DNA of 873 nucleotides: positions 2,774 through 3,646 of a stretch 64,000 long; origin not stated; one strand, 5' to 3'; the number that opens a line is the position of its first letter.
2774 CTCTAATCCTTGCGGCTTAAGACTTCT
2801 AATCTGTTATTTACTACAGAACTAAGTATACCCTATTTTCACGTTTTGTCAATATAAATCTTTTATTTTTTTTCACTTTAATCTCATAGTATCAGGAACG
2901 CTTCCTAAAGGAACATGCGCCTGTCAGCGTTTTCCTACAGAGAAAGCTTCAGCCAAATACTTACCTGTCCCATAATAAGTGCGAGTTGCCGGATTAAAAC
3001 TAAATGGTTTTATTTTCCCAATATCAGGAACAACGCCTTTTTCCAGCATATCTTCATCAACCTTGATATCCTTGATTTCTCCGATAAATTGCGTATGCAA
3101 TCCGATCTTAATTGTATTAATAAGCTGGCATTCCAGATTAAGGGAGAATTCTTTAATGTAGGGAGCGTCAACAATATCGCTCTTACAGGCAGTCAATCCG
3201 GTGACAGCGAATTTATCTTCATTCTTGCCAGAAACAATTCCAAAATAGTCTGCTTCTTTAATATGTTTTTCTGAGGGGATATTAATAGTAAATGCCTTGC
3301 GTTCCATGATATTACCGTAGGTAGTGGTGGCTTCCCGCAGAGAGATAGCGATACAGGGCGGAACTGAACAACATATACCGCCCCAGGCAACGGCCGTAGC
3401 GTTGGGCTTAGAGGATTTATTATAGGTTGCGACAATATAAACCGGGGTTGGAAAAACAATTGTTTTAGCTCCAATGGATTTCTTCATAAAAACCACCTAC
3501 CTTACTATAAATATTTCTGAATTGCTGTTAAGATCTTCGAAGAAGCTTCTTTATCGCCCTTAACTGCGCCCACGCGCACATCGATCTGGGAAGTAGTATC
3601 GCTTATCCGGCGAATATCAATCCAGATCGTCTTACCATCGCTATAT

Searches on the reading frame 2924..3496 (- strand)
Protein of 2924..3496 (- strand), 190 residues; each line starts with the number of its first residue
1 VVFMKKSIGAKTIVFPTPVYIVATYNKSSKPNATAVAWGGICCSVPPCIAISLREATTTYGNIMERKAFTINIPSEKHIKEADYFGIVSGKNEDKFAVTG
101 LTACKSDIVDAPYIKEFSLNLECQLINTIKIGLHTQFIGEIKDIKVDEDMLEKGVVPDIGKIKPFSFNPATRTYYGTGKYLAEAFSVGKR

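Call 58: search_protein_families(library=pfam, max_evalue=0.00001, proteins=[window:2924-3496:-])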
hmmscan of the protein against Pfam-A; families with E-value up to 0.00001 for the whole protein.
window:2924-3496:- (190 aa): 1 family
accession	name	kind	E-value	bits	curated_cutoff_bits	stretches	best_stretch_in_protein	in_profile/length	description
PF01613.24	Flavin_Reduct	-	6.2e-33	114.5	27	1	15-153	4-140/153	Flavin reductase like domain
